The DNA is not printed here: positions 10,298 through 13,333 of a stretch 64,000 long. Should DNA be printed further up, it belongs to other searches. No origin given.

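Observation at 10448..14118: Two-gene module: 21x 19-aa helical-repeat protein ending in an HExxH (DUF4157-like) domain, plus a CHAT/caspase-like peptidase, carried between inverted IS3 copies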

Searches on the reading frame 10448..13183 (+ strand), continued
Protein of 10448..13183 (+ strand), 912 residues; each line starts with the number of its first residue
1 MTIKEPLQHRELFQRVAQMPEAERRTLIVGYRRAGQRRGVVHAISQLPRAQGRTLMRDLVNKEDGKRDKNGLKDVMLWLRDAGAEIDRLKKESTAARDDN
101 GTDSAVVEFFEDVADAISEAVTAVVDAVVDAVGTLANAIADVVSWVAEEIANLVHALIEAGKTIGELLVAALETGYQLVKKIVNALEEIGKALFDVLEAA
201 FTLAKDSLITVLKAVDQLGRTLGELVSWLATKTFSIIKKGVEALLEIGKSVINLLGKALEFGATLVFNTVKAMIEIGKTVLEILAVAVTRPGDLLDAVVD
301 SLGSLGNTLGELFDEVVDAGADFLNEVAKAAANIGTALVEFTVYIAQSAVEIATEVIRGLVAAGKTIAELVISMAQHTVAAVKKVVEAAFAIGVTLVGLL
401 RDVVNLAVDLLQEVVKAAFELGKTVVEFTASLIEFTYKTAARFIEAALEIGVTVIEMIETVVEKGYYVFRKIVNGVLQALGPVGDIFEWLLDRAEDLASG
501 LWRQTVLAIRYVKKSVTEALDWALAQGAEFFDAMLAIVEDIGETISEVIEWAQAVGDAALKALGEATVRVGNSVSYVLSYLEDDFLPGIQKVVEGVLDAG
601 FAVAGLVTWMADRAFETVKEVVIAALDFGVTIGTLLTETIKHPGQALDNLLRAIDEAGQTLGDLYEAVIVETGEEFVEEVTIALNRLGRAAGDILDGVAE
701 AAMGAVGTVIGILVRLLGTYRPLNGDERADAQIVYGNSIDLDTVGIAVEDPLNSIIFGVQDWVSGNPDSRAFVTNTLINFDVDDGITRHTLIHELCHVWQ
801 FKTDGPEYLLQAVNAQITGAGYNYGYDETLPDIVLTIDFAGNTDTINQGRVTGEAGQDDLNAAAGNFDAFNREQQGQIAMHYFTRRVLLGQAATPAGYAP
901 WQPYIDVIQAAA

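Call 29: search_protein_families(library=pfam, alignment_id=A2, max_evalue=1)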
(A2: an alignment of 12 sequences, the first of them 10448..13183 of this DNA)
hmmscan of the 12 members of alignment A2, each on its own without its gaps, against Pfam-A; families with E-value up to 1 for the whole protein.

A. member 1, window:10448-13183:+ (912 aa): 10 families
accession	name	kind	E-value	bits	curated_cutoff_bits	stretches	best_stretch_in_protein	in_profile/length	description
PF09361.15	Phasin_2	-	7.4e-09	36.2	24.9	2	347-439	8-95/100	Phasin protein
PF01029.23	NusB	-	0.039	14.8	23.1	0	452-479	103-130/133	NusB family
PF13324.12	GCIP_N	-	0.058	13.9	27.5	1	103-167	28-94/144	Grap2 and cyclin-D-interacting, N-terminal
PF20573.4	DUF6782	-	0.067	12.9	27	1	778-804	81-107/241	Putative metallopeptidase family (DUF6782)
PF04513.17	Baculo_PEP_C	-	0.068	13.7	38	1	116-214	31-129/140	Baculovirus polyhedron envelope protein, PEP, C terminus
PF10263.15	SprT-like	-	0.12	12.7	25.6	1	787-805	61-79/108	SprT-like family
PF14663.11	RasGEF_N_2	-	0.29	11.9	27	0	401-434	19-51/108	Rapamycin-insensitive companion of mTOR RasGEF_N domain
PF02679.21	ComA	-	0.47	10.3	25.2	1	383-458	55-131/243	(2R)-phospho-3-sulfolactate synthase (ComA)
PF11458.13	Mistic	-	0.51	10.8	26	0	102-148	28-72/74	Membrane-integrating protein Mistic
PF20663.3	COG4_N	-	0.87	10.1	27.3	0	403-456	44-97/107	Conserved oligomeric Golgi complex subunit 4, N-terminal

B. families by the number of members that match (of 12 scanned): 94 families (the first 25 are shown)
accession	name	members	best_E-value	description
PF09361.15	Phasin_2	12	1.5e-11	Phasin protein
PF04513.17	Baculo_PEP_C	6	0.00092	Baculovirus polyhedron envelope protein, PEP, C terminus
PF13324.12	GCIP_N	6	0.0013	Grap2 and cyclin-D-interacting, N-terminal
PF13699.11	eCIS_core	6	0.0042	eCIS core domain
PF15225.11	IL32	6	0.0088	Interleukin 32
PF20573.4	DUF6782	6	0.034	Putative metallopeptidase family (DUF6782)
PF06911.18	Senescence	5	3e-05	Senescence domain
PF07464.16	ApoLp-III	4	4.8e-05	Apolipophorin-III precursor (apoLp-III)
PF02679.21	ComA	4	0.0031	(2R)-phospho-3-sulfolactate synthase (ComA)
PF00482.28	T2SSF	3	0.013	Type II secretion system (T2SS), protein F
PF04867.17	DUF643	3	0.055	Protein of unknown function (DUF643)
PF03623.18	Focal_AT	3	0.089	Focal adhesion targeting region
PF01442.23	Apolipoprotein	2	1.1e-05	Apolipoprotein A1/A4/E domain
PF21865.2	TLN1-like_RS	2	0.0011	Talin 1-like, rod segment domain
PF01544.23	CorA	2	0.0013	CorA-like Mg2+ transporter protein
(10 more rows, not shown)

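Call 39: search_protein_families(library=ncbifam, proteins=[L001:13869-14126:+, L001:14126-15256:+, L001:15259-15891:+, L004:15530-15925:+, L009:12065-12514:+], max_evalue=0.01)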
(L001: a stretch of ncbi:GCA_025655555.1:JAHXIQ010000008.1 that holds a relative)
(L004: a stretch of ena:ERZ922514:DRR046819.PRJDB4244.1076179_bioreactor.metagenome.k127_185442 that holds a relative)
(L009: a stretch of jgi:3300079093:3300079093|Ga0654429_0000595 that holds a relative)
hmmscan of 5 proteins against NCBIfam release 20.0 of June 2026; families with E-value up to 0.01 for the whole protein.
L001:13869-14126:+ (86 aa): 11 families
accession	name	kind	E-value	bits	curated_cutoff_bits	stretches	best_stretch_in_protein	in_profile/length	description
TIGR00517.1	acyl_carrier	equivalog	1.9e-10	40.5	70.45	1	19-84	11-77/77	acyl carrier protein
NF002147.0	PRK00982.1-1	equivalog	9.1e-10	38.2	84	1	10-85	7-82/83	acyl carrier protein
NF002148.0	PRK00982.1-2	subfamily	1.1e-09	38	71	1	27-84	21-78/79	acyl carrier protein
NF009104.0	PRK12449.1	equivalog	2.5e-09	36.9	70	1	21-84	16-79/80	acyl carrier protein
NF002151.0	PRK00982.1-5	equivalog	7.8e-09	35.5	92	1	28-84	21-77/78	acyl carrier protein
NF002150.0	PRK00982.1-4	subfamily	8.7e-09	35.5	66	1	26-84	21-79/80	acyl carrier protein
NF002149.0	PRK00982.1-3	equivalog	9.5e-09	35.1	106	1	28-84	21-77/78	acyl carrier protein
NF040636.1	AcpM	exception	7e-08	32.4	146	1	11-83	6-78/93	meromycolate extension acyl carrier protein AcpM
NF058660.1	cispen_ACP_AmcB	equivalog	5.2e-06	26.6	80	1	25-84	17-79/80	cispentacin biosynthesis acyl carrier protein AmcB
NF005798.0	PRK07639.1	equivalog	0.00026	21.3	100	1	20-84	16-82/91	petrobactin biosynthesis protein AsbD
NF006617.0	PRK09184.1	subfamily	0.0048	16.9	70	1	10-84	17-94/96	phosphopantetheine-binding protein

L001:14126-15256:+ (377 aa): 46 families (the best 25 are shown)
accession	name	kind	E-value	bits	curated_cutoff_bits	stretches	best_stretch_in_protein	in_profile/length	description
TIGR03150.1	fabF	equivalog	1.5e-76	257.7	493.75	1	2-374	2-406/407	beta-ketoacyl-ACP synthase II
NF005589.0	PRK07314.1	subfamily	3.9e-75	253.1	387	1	2-375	5-410/413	beta-ketoacyl-ACP synthase II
NF004618.0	PRK05952.1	equivalog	3.4e-70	236.9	455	1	1-375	2-381/384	beta-ketoacyl-ACP synthase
NF004970.0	PRK06333.1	subfamily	3.8e-70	236.9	525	1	2-374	5-419/424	beta-ketoacyl-ACP synthase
NF006618.0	PRK09185.1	subfamily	8.4e-70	235.8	407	1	2-376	4-392/394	beta-ketoacyl-ACP synthase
NF058662.1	cispenta_AmcF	equivalog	2.3e-68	230.9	325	1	3-374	2-367/369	cispentacin biosynthesis acyltransferase subunit AmcF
NF005916.1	PRK07910.1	equivalog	3.4e-56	190.9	560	1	137-376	169-417/418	KasA/KasB family beta-ketoacyl-ACP synthase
NF005076.0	PRK06501.1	equivalog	1e-51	176.2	629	1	124-375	160-421/425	beta-ketoacyl-ACP synthase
NF005490.0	PRK07103.1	equivalog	8.8e-51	173.2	445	1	122-374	152-410/414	polyketide beta-ketoacyl:acyl carrier protein synthase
NF006274.0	PRK08439.1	equivalog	2.5e-50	171.5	621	1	2-373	3-402/406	beta-ketoacyl-ACP synthase II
NF006434.0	PRK08722.1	equivalog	5.5e-50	170.4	759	2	128-374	153-411/414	beta-ketoacyl-ACP synthase II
NF006587.0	PRK09116.1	equivalog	7.4e-47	160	470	1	3-374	4-404/408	beta-ketoacyl-ACP synthase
NF005935.0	PRK07967.1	equivalog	3.4e-35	121.7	630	1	124-374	147-401/406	beta-ketoacyl-ACP synthase I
NF040607.1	mycolic_Pks13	equivalog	1.6e-25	88.8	2100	1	63-371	189-520/1680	polyketide synthase Pks13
NF053555.1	prodigi_MBC_PigJ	equivalog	2e-24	85.9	900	1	122-357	496-730/759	prodigiosin MBC biosynthesis protein PigJ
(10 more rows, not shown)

L001:15259-15891:+ (211 aa): 0 families

L004:15530-15925:+ (132 aa): 0 families

L009:12065-12514:+ (150 aa): 1 family
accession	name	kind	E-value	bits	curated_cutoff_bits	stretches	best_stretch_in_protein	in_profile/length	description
NF004970.0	PRK06333.1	subfamily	0.00046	19.1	525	1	38-106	103-171/424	beta-ketoacyl-ACP synthase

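Call 40: search_protein_families(library=pfam, proteins=[L001:13869-14126:+, L001:14126-15256:+, L001:15259-15891:+, L004:15530-15925:+, L009:12065-12514:+, L006:13256-13789:+], max_evalue=0.1)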
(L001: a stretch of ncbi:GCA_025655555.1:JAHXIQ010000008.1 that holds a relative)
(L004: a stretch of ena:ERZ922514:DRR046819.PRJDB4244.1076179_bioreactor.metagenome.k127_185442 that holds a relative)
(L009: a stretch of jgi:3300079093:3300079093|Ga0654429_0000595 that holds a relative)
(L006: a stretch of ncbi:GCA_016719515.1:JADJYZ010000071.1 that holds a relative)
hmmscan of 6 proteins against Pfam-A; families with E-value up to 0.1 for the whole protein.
L001:13869-14126:+ (86 aa): 2 families
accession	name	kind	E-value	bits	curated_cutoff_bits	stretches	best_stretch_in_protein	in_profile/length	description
PF00550.31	PP-binding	-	1.8e-09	38.1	20.8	1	16-80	3-67/67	Phosphopantetheine attachment site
PF07197.17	DUF1409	-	0.042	14.1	29.2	0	53-84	19-45/48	Protein of unknown function (DUF1409)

L001:14126-15256:+ (377 aa): 3 families
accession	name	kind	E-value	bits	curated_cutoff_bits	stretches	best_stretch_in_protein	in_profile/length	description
PF00109.32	ketoacyl-synt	-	2.4e-32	113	20.8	1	2-213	3-250/252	Beta-ketoacyl synthase, N-terminal domain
PF02801.28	Ketoacyl-synt_C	-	2.4e-28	99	20.8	1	223-334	1-118/119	Beta-ketoacyl synthase, C-terminal domain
PF00108.29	Thiolase_N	-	6.3e-06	26.2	26.4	1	134-175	80-121/260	Thiolase, N-terminal domain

L001:15259-15891:+ (211 aa): 1 family
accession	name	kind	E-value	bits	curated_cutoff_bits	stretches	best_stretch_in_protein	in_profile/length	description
PF00109.32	ketoacyl-synt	-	0.071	13.1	20.8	1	70-120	139-190/252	Beta-ketoacyl synthase, N-terminal domain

L004:15530-15925:+ (132 aa): 0 families

L009:12065-12514:+ (150 aa): 1 family
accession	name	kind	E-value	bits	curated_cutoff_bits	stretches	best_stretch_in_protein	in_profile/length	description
PF00109.32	ketoacyl-synt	-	0.018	15.1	20.8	1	25-110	94-176/252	Beta-ketoacyl synthase, N-terminal domain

L006:13256-13789:+ (178 aa): 1 family
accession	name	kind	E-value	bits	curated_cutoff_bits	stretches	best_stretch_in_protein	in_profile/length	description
PF00109.32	ketoacyl-synt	-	0.00036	20.6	20.8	1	17-113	112-203/252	Beta-ketoacyl synthase, N-terminal domain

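Call 55: predict_structure(alignment_id=A2)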
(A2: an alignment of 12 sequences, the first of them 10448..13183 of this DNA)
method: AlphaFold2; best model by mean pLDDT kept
length: 912 residues; sequences in the alignment: 12
mean_pLDDT: 62.9   pTM: 0.32
mean pLDDT of the five models: 62.9, 54.6, 50.1, 43.5, 42.3
residues with pLDDT >= 90: 26; 70-90: 232; 50-70: 476; < 50: 178
segments of 3 or more residues with pLDDT < 50: 1-3, 86-153, 439-488, 490-515, 704-709, 711-718
pLDDT, mean of each block of 10 residues (from residue 1): 52 80 79 70 72 80 75 73 49 31 34 38 41 41 47 48 52 58 60 58 60 58 58 62 59 57 58 56 57 63 60 64 68 67 67 65 64 63 61 63 63 61 57 51 45 43 43 44 44 44 46 48 58 65 64 61 55 58 64 64 67 68 68 66 67 68 69 73 68 60 50 49 85 88 74 58 55 71 75 89 76 71 79 84 84 87 88 90 87 74 90 64
secondary structure, 60 per line:
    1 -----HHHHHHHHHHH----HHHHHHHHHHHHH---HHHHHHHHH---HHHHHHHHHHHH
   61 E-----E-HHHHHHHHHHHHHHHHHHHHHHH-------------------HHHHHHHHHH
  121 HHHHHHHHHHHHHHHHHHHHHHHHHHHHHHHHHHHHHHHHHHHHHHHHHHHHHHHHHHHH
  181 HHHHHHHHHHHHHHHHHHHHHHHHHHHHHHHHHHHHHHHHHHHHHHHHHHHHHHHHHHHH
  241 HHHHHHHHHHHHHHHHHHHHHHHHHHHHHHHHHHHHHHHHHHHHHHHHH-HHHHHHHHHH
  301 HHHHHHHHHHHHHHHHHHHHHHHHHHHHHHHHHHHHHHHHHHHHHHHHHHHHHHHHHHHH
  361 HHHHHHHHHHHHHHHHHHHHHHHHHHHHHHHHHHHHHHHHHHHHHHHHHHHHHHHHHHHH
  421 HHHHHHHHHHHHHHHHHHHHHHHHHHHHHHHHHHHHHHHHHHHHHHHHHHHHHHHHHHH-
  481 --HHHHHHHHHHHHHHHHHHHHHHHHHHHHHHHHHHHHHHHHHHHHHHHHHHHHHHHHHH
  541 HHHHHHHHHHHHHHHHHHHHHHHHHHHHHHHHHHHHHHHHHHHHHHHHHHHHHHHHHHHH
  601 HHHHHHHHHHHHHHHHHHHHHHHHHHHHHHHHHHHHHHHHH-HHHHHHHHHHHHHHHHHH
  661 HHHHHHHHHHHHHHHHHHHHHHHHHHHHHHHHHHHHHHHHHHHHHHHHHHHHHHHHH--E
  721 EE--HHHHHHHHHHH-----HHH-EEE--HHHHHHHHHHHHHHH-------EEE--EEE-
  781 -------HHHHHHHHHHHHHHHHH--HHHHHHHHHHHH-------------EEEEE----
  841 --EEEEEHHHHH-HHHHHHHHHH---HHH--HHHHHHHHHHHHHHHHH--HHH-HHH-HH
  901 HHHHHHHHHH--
elements in order (helices of 4 or more, strands of 3 or more residues): H6-16 H21-33 H37-45 H49-60 H69-91 H111-289 H291-479 H483-641 H643-717 E720-722 H725-735 E745-747 H750-764 E772-774 E777-779 H788-804 H807-818 E832-836 E843-847 H848-852 H854-863 H872-888 H899-910

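Call 64: list_cluster_members(proteins=[P0019, window:10448-13183:+, window:41042-43909:-])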
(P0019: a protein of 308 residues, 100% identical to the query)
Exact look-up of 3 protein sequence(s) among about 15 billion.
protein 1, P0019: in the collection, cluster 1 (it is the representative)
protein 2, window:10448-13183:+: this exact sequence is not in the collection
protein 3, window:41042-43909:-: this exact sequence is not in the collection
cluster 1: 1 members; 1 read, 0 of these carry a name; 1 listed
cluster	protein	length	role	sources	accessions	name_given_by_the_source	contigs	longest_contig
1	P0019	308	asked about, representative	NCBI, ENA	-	-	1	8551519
